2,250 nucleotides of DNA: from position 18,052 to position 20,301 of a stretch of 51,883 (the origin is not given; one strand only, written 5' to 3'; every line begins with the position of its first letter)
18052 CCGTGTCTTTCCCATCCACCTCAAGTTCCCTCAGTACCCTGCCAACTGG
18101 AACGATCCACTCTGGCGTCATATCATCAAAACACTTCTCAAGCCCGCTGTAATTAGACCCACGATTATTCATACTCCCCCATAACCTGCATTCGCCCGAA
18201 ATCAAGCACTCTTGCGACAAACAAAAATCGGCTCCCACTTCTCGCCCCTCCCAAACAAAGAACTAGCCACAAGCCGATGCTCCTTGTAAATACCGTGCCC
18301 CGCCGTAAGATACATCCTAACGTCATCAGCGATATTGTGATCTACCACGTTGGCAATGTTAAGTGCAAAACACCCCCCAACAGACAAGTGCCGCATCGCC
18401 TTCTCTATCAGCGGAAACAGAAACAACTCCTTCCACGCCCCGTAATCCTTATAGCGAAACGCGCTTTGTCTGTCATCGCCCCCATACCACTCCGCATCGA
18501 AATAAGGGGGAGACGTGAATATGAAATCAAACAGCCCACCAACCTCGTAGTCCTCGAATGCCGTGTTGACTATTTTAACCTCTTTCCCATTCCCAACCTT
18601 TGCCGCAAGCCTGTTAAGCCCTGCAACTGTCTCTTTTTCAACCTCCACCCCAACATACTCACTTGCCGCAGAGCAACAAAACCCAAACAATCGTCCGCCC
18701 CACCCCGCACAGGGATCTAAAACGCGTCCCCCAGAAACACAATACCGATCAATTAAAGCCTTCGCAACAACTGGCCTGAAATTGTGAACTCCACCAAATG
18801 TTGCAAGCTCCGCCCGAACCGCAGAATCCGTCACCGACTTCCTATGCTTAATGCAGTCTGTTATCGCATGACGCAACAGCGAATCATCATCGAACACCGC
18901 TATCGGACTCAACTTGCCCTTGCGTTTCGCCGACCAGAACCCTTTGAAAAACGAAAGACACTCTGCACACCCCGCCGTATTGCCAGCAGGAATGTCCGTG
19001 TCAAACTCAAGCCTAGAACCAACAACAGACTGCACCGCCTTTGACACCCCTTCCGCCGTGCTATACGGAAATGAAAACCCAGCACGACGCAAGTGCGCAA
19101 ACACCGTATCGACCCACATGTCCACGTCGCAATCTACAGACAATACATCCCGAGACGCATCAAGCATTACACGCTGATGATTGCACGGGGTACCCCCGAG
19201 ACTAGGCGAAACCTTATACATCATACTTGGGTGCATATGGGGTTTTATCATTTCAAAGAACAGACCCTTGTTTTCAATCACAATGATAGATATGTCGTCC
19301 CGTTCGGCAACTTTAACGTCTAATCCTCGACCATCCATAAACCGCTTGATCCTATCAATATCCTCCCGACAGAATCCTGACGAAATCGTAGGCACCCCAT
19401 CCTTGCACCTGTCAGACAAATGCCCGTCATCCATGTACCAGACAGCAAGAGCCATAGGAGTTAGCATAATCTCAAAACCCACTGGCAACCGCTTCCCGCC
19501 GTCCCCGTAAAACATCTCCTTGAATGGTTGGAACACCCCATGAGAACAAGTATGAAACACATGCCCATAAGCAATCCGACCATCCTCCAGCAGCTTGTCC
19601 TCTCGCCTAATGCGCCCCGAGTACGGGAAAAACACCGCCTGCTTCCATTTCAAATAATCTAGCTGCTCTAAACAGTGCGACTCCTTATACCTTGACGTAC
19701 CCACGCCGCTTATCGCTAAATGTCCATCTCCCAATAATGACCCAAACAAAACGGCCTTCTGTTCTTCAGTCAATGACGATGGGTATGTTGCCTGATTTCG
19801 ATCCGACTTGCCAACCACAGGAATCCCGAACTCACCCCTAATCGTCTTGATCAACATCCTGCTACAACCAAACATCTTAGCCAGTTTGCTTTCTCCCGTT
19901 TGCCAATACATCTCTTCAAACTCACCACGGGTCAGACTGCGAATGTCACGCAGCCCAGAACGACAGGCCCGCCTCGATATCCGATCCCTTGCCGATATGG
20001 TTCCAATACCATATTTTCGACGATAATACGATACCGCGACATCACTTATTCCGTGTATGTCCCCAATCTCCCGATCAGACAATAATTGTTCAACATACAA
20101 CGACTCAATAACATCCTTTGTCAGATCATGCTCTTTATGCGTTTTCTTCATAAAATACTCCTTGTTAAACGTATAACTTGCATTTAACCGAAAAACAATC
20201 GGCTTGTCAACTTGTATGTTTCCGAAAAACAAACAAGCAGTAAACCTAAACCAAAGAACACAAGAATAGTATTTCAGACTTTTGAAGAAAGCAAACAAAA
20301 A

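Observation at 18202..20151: Single ORF fusing HTH repeats, a two-motif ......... endonuclease and an SPPY DNA methyltransferase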

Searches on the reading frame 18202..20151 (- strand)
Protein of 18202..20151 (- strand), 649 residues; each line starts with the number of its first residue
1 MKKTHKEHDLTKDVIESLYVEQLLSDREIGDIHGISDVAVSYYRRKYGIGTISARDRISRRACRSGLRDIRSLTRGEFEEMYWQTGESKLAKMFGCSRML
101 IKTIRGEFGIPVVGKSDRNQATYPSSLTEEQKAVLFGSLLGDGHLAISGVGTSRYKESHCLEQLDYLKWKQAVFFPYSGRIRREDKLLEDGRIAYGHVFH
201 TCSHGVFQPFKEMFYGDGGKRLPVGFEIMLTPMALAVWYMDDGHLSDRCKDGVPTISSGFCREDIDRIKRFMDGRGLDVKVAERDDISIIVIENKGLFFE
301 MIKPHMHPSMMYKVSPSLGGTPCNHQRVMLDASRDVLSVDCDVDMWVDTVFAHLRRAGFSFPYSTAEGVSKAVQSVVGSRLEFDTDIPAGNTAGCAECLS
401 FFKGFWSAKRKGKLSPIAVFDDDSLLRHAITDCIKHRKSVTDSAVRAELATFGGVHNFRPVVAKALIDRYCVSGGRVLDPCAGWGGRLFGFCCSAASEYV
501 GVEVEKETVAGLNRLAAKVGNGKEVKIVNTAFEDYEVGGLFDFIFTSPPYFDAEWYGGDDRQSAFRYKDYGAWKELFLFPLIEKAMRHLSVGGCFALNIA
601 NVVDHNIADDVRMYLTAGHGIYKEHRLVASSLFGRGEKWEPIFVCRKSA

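Call 3: search_protein_families(library=pfam, proteins=[window:18202-20151:-], max_evalue=1)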
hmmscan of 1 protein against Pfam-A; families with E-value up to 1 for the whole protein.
window:18202-20151:- (649 aa): 3 families
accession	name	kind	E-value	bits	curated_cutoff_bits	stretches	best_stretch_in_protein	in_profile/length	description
PF03161.18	LAGLIDADG_2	-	2.7e-20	73.4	25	1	133-294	2-162/168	LAGLIDADG DNA endonuclease family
PF03602.21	Cons_hypoth95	-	0.00021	21.4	24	1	470-555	39-128/182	Conserved hypothetical protein 95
PF01555.25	N6_N4_Mtase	-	0.0029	18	26.7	1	542-605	2-59/221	DNA methylase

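Call 4: search_protein_families(library=phrogs, proteins=[window:18202-20151:-], max_evalue=0.01)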
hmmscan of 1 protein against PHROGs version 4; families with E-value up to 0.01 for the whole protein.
window:18202-20151:- (649 aa): 8 families
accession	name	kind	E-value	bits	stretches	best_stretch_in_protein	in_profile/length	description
phrog_11023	-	DNA, RNA and nucleotide metabolism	3.2e-23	83.4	1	127-316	3-182/185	homing endonuclease with LAGLIDADG motif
phrog_12517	-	unknown function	1.1e-14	55.3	1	444-570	76-209/316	-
phrog_12058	-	unknown function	2.8e-08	33.5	1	4-110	382-475/768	-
phrog_8446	-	DNA, RNA and nucleotide metabolism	5.4e-06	27.2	1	10-140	15-109/211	HNH endonuclease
phrog_357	-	transcription regulation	0.00022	21.9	1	3-60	5-60/170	transcriptional repressor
phrog_498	-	other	0.00098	18.7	1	541-590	474-521/633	DNA methyltransferase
phrog_3820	-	other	0.0042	17.2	1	473-553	67-141/255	DNA methyltransferase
phrog_9759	-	DNA, RNA and nucleotide metabolism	0.0073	17.3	0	86-170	21-97/242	DNA binding protein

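Call 5: search_solved_structures(query=window:18202-20151:-, max_evalue=1, show_alignments=3)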
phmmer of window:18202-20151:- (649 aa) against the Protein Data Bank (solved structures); distinct sequences matched with E-value up to 1: 17.
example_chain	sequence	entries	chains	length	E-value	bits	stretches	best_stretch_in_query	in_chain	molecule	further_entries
3oor_A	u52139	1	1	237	3.1e-09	39.2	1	169-317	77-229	Intron encoded endonuclease I-SceI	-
5a0m_B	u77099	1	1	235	3.3e-09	39.1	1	185-317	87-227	INTRON-ENCODED ENDONUCLEASE I-SCEI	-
3ool_A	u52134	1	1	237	6.5e-09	38.2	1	184-317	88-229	Intron encoded endonuclease I-SceI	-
1r7m_A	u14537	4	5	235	6.5e-09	38.2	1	185-317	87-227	Intron-encoded endonuclease I-SceI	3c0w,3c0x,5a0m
6x1j_A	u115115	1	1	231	0.0014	20.6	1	201-314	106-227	Probable intron-encoded endonuclease 1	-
3evz_A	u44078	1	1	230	0.007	18.2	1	531-599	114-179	methyltransferase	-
9mg5_A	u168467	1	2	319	0.046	15.5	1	443-511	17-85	mRNA cap guanine-N7 methyltransferase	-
9mg0_A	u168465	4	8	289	0.21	13.4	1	456-510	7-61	mRNA cap guanine-N(7) methyltransferase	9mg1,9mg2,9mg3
9mg4_A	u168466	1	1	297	0.25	13.1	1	456-511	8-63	mRNA cap guanine-N7 methyltransferase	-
1ri1_A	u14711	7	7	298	0.33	12.7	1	415-510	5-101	mRNA CAPPING ENZYME | mRNA cap guanine-N7 methyltransferase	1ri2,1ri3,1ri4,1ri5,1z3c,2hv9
9mg6_A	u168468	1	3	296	0.35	12.6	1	456-511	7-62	mRNA cap guanine-N7 methyltransferase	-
3tlj_A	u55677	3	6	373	0.4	12.4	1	458-529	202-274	tRNA (guanine N2-)-methyltransferase Trm14 | Crystal structure of Trm14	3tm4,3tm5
9c3u_A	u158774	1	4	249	0.45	12.3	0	465-507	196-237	Methyltransferase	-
8urk_A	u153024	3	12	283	0.5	12.1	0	465-508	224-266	Methyltransferase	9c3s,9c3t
7pc7_A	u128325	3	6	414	0.52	12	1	104-159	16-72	Gamma-1-syntrophin,Annexin A2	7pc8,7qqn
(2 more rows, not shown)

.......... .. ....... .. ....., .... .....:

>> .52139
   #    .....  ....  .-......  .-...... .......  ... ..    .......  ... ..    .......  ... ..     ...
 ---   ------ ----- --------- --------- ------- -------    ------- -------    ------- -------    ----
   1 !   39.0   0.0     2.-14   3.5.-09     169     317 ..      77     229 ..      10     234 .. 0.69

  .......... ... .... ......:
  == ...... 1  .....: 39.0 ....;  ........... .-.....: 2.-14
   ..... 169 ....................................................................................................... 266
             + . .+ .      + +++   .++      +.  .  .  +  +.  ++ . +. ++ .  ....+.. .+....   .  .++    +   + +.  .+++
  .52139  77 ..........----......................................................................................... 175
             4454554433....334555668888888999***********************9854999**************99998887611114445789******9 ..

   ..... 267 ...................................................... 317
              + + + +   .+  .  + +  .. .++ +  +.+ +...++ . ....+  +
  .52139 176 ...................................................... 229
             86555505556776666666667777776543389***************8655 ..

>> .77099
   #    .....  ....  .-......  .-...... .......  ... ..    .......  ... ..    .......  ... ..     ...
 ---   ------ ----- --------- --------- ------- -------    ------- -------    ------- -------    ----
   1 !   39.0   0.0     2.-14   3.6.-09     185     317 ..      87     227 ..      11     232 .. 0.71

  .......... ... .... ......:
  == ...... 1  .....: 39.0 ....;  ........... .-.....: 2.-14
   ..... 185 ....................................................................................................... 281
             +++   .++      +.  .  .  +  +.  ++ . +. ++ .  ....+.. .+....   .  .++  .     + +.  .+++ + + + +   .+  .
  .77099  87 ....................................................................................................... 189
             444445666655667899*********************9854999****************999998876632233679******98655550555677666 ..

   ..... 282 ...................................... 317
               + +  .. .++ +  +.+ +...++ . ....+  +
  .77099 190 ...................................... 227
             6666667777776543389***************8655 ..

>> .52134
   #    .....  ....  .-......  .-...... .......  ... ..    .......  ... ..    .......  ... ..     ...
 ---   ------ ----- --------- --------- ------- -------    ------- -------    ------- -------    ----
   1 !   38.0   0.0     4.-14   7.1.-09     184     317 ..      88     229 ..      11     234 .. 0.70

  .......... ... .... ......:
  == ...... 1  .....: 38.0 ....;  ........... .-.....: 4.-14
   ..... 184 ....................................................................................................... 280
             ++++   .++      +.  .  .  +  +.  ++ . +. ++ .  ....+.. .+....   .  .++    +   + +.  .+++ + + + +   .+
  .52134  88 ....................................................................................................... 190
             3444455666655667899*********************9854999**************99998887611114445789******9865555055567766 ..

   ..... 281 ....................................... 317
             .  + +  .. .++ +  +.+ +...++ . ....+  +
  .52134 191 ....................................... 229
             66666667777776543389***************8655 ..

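Call 6: find_homologous_proteins(query=window:18202-20151:-, max_evalue=0.001)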
Query window:18202-20151:- (649 aa): 83 proteins with E <= 0.001 among 8000 candidates.
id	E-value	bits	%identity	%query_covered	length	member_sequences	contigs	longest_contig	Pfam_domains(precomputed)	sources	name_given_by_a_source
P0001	0.0e+0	1496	99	100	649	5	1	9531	PF03161.19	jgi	-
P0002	2.6e-236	805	55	100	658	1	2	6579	PF03161.19,PF01555.25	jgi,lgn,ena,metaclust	metaclust:\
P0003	7.4e-205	701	51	99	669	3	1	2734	PF03161.19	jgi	-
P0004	4.1e-202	691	51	100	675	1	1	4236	PF03161.19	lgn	-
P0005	9.5e-199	680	50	99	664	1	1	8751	PF03161.19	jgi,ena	-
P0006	1.3e-184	634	46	99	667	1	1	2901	PF03161.19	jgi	-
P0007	3.5e-166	573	44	100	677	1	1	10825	PF02384.23,PF03161.19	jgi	jgi:hypothetical protein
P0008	4.5e-164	566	43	100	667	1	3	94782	PF03161.19,PF01555.25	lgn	-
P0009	7.0e-164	565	44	99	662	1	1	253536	PF03161.19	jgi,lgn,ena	-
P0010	1.8e-162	561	50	82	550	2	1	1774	PF03161.19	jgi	-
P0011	8.3e-155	535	40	99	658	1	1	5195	PF07669.18,PF03161.19,PF01555.25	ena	-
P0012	6.5e-150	519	43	100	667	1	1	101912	PF03161.19,PF01555.25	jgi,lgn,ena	-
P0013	1.6e-146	508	41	100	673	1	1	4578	PF03161.19,PF01555.25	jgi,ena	-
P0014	1.6e-146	508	49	81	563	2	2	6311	PF03161.19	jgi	jgi:hypothetical protein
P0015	9.5e-142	492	41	99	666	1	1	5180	PF03161.19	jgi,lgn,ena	-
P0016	1.6e-140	488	40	99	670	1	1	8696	PF07669.18,PF03161.19,PF01555.25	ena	-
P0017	1.9e-137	478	40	99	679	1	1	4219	PF03161.19,PF01555.25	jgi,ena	jgi:tRNA1(Val) A37 N6-methylase TrmN6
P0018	1.6e-136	475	39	99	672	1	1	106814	PF13847.13,PF03161.19,PF01555.25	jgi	-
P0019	4.5e-127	444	39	100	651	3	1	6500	PF03161.19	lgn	-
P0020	4.5e-119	417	40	91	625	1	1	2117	PF07669.18,PF03161.19,PF01555.25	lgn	-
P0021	1.3e-77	280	32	92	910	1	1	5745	PF03161.19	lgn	-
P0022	9.8e-77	277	32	94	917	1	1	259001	PF11706.14,PF03161.19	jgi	-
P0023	4.5e-76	275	32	98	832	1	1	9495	PF03161.19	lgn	-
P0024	7.5e-76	274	34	98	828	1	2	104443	PF03161.19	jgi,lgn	jgi:hypothetical protein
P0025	2.3e-75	273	32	95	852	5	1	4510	PF03161.19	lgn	-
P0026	1.9e-73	266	32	92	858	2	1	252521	PF03161.19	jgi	jgi:hypothetical protein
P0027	2.5e-73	266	31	96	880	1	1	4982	PF11706.14,PF03161.19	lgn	-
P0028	1.4e-72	263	32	94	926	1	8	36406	PF03161.19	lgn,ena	-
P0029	3.5e-72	262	31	92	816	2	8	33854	PF03161.19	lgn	-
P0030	3.2e-71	259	32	92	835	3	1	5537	PF11706.14,PF03161.19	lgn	-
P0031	8.8e-71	258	30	99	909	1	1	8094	PF03161.19,PF01555.25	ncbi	-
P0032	1.2e-60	224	32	91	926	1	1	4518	PF03161.19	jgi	jgi:hypothetical protein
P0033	5.0e-59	219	30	46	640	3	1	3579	PF03161.19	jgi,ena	-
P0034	2.8e-54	203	28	88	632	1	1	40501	PF13384.13,PF13551.13,PF13518.13,PF03161.19,PF14493.13,PF01555.25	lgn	-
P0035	6.5e-48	182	30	80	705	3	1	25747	PF03161.19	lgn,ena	-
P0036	3.2e-31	127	29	82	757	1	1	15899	PF08279.19,PF03161.19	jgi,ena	-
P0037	2.2e-29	121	28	75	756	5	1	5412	PF13412.13,PF08279.19,PF03161.19,PF01555.25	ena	-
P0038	3.0e-22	97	27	73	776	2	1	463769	PF01555.25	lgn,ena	-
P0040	3.6e-16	77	31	35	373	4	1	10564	-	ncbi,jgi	jgi:hypothetical protein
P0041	5.9e-16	76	31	38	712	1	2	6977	PF06745.20,PF03161.19,PF00154.28,PF21096.3,PF27531.1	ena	-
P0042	6.0e-16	76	35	31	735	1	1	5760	PF06745.20,PF03161.19,PF08423.18,PF00154.28,PF21096.3,PF27531.1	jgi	jgi:recombination protein RecA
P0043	6.4e-16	76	31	37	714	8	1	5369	PF06745.20,PF03161.19,PF00154.28,PF21096.3,PF27531.1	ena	-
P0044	1.2e-15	75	31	38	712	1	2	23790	PF06745.20,PF03161.19,PF00154.28,PF21096.3,PF27531.1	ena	-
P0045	4.6e-15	73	33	31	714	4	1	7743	PF06745.20,PF03161.19,PF00154.28,PF21096.3,PF27531.1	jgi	-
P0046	5.3e-15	73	32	31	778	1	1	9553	PF06745.20,PF03161.19,PF08423.18,PF00154.28,PF21096.3,PF27531.1,PF14890.12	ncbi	-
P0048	8.1e-15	73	31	32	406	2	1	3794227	PF03161.19,PF00154.28,PF21096.3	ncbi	ncbi:hypothetical protein [Branchiibius hedensis]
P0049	8.1e-15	73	31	35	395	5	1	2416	PF01555.25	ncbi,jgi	jgi:hypothetical protein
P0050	4.9e-14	70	32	37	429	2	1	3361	PF13384.13,PF13936.13,PF03161.19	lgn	-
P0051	7.3e-14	69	32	34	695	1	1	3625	PF06745.20,PF03161.19,PF00154.28,PF21096.3,PF27531.1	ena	-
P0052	6.2e-13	66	31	31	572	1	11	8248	PF03167.26,PF03161.19,PF14890.12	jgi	jgi:uracil-DNA glycosylase family 4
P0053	8.2e-13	66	32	31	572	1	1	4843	PF03167.26,PF03161.19,PF14890.12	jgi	jgi:uracil-DNA glycosylase family 4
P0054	1.2e-12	65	31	31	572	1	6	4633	PF03167.26,PF03161.19,PF14890.12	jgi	jgi:uracil-DNA glycosylase family 4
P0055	1.7e-12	65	31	31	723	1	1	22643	PF06745.20,PF03161.19,PF00154.28,PF21096.3,PF27531.1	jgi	jgi:recombination protein RecA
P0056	2.2e-12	65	29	37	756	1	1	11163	PF06745.20,PF03161.19,PF00154.28,PF21096.3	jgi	jgi:recombination protein RecA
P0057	2.6e-12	64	35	22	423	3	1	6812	PF01555.25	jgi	-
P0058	2.6e-12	64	31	31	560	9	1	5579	PF03167.26,PF03161.19,PF14890.12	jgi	jgi:uracil-DNA glycosylase family 4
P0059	3.4e-12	64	31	31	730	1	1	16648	PF06745.20,PF03161.19,PF00154.28,PF21096.3,PF27531.1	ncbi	-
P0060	1.8e-11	62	31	31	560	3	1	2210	PF03167.26,PF03161.19,PF14890.12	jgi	-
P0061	2.0e-11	61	31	31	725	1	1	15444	PF06745.20,PF03161.19,PF00154.28,PF21096.3,PF27531.1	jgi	jgi:recombination protein RecA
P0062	2.7e-11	61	30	33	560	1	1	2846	PF03167.26,PF03161.19,PF14890.12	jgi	jgi:uracil-DNA glycosylase family 4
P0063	2.9e-11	61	31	32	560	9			PF03167.26,PF03161.19,PF14890.12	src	-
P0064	3.1e-11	61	31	31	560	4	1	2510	PF03167.26,PF03161.19,PF14890.12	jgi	jgi:uracil-DNA glycosylase family 4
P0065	6.2e-11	60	32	31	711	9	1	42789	PF06745.20,PF03161.19,PF00154.28,PF21096.3,PF14890.12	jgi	-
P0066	6.5e-11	60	32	30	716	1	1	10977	PF06745.20,PF03161.19,PF00154.28,PF21096.3,PF27531.1,PF14890.12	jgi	jgi:recombination protein RecA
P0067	6.6e-11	60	30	33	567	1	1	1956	PF03167.26,PF03161.19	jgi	jgi:uracil-DNA glycosylase family 4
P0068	2.2e-10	58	30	37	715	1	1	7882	PF06745.20,PF03161.19,PF00154.28,PF21096.3,PF27531.1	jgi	jgi:recombination protein RecA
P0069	2.8e-10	58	30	31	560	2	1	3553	PF03167.26,PF03161.19,PF14890.12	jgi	jgi:uracil-DNA glycosylase family 4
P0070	5.2e-10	57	29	31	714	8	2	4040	PF06745.20,PF03161.19,PF00154.28,PF21096.3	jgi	-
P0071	7.7e-10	56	29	33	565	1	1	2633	PF03167.26,PF03161.19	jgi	jgi:uracil-DNA glycosylase family 4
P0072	5.5e-9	53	31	31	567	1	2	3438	PF03167.26,PF03161.19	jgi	jgi:uracil-DNA glycosylase family 4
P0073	8.3e-9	53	29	36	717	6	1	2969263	PF06745.20,PF03161.19,PF00154.28,PF21096.3,PF27531.1,PF14890.12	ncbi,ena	-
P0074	2.5e-8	51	32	37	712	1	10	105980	PF06745.20,PF03161.19,PF00154.28,PF21096.3,PF27531.1,PF14890.12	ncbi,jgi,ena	jgi:recombination protein RecA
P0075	1.0e-7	49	31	30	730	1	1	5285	PF06745.20,PF03161.19,PF00154.28,PF21096.3,PF27531.1,PF14890.12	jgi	-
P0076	2.3e-7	48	30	31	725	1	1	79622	PF06745.20,PF03161.19,PF08423.18,PF00154.28,PF21096.3,PF27531.1,PF14890.12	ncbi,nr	ncbi:MAG TPA: recombinase RecA [Actinomycetota bacterium]|nr:recombinase RecA [Actinomycetota bacter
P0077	1.5e-6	45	30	29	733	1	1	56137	PF03161.19,PF00154.28,PF21096.3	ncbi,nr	ncbi:MAG: hypothetical protein GY832_11280 [Chloroflexi bacterium]|nr:hypothetical protein [Chlorofl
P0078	6.6e-6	43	27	31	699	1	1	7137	PF06745.20,PF03161.19,PF08423.18,PF00154.28,PF21096.3,PF14890.12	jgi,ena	jgi:recombination protein RecA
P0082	2.6e-4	38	30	25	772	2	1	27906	PF03161.19,PF00154.28,PF13481.13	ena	-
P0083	4.2e-4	37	27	32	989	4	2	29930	PF13538.13,PF13087.13,PF13086.13,PF01443.25,PF13361.13,PF03161.19,PF13245.13,PF00580.28,PF14890.12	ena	-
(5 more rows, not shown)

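Call 7: search_dna_similar(query=window:18202-20151:-, collection=phages, mode=protein, max_rows=40)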
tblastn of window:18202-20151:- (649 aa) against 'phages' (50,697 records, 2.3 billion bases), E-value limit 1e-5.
Records with a match: 36; places in all: 46; records where one place covers at least 80% of the query: 1.
Best place of each record, by identity: <60% 36.
By first word of the organism name: Staphylococcus 12; Bacteroides 10; uncultured 4; Clostridium 3; Vibrio 2; Mammaliicoccus 2; Halovirus 2; Bacteriophage 1.
By host as written in the record: - 7; Bacteroides intestinalis DSM 108646 4; Staphylococcus sp. 4; Mammaliicoccus vitulinus C6867 3; Mammaliicoccus sciuri C6854 3; Vibrio lentus 2; Mammaliicoccus sciuri KCTC 43031 2; Haloarcula californiae 2; and 9 more.
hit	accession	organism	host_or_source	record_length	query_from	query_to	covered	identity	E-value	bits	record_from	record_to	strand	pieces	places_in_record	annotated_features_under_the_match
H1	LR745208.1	uncultured phage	metagenomic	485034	10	624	95%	31.0%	4e-74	265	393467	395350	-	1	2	record has no annotation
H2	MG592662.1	Vibrio phage 2.058.O._10N.286.46.B8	Vibrio lentus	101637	348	647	46%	29.7%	4e-22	108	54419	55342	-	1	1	N-4 cytosine-specific DNA methylase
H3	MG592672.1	Vibrio phage 3.058.O._10N.286.46.B8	Vibrio lentus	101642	348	647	46%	29.7%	4e-22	108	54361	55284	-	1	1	N-4 cytosine-specific DNA methylase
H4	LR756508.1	uncultured phage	metagenomic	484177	357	598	37%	29.7%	5e-17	92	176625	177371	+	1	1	record has no annotation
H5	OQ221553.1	Bacteroides phage PhiCrAssBcn18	Bacteroides intestinalis DSM 108646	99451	25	315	45%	22.3%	7e-8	62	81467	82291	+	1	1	hypothetical protein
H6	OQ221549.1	Bacteroides phage PhiCrAssBcn14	Bacteroides intestinalis DSM 108646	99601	25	315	45%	22.3%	7e-8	62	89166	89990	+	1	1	hypothetical protein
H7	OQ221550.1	Bacteroides phage PhiCrAssBcn15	Bacteroides intestinalis DSM 108646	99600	25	315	45%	22.3%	7e-8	62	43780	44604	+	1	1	hypothetical protein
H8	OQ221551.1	Bacteroides phage PhiCrAssBcn16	Bacteroides intestinalis DSM 108646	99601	25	315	45%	22.3%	7e-8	62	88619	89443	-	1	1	hypothetical protein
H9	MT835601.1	Bacteriophage sp.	human fecal samples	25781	106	314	32%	29.0%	2e-7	61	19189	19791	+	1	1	record has no annotation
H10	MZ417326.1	Staphylococcus phage PG-2021_27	Staphylococcus aureus Twort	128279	419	612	30%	28.0%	2e-17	93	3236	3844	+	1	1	record has no annotation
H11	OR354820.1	Staphylococcus phage Alsa_1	Staphylococcus sp.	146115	419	612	30%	28.0%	6e-17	92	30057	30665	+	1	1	DNA methyltransferase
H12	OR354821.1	Staphylococcus phage Alsa_2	Staphylococcus sp.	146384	419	612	30%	27.5%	3e-16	89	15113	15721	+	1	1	DNA methyltransferase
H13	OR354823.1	Staphylococcus phage Alsa_4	Staphylococcus sp.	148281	419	612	30%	27.5%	3e-16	89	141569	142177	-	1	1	DNA methyltransferase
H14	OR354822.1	Staphylococcus phage Alsa_3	Staphylococcus sp.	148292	419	612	30%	27.5%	3e-16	89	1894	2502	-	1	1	DNA methyltransferase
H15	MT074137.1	Bacteroides phage DAC16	Bacteroides thetaiotaomicron VPI-5485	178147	422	610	29%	28.2%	1e-14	84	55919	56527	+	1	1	hypothetical protein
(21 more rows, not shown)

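Call 12: find_encoding_contigs(protein=P0008, flank=10000, max_places=3)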
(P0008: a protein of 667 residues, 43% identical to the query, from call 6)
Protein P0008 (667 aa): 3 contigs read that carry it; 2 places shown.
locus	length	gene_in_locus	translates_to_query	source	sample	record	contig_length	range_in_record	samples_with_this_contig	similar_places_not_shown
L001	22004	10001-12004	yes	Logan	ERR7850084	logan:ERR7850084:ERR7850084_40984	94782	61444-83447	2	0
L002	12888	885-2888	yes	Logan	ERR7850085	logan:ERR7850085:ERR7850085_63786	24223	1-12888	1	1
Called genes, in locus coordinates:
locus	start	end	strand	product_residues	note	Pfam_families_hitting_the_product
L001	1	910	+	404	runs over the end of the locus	PF00210:Ferritin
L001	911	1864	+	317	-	-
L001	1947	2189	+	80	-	-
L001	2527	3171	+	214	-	-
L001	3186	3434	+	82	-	-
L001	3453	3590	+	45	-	-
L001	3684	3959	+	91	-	-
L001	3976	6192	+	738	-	PF05203:Hom_end_hint, PF14528:LAGLIDADG_3 (faint)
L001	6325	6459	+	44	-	-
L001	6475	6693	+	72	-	-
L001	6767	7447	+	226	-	-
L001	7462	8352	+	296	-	-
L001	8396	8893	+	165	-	-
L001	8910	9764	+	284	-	-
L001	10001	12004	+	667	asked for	PF03161:LAGLIDADG_2, PF01555:N6_N4_Mtase (faint)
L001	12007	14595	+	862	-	PF05443:ROS_MUCR (faint), PF12728:HTH_17 (faint)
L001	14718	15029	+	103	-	-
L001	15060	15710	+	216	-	-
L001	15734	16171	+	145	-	-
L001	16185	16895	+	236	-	-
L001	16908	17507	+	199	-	-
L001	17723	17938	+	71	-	-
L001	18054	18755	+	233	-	PF20600:ExoX-like_C (weak)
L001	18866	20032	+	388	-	-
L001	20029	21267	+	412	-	-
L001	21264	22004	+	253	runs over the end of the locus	-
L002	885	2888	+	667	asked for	PF03161:LAGLIDADG_2, PF01555:N6_N4_Mtase (faint)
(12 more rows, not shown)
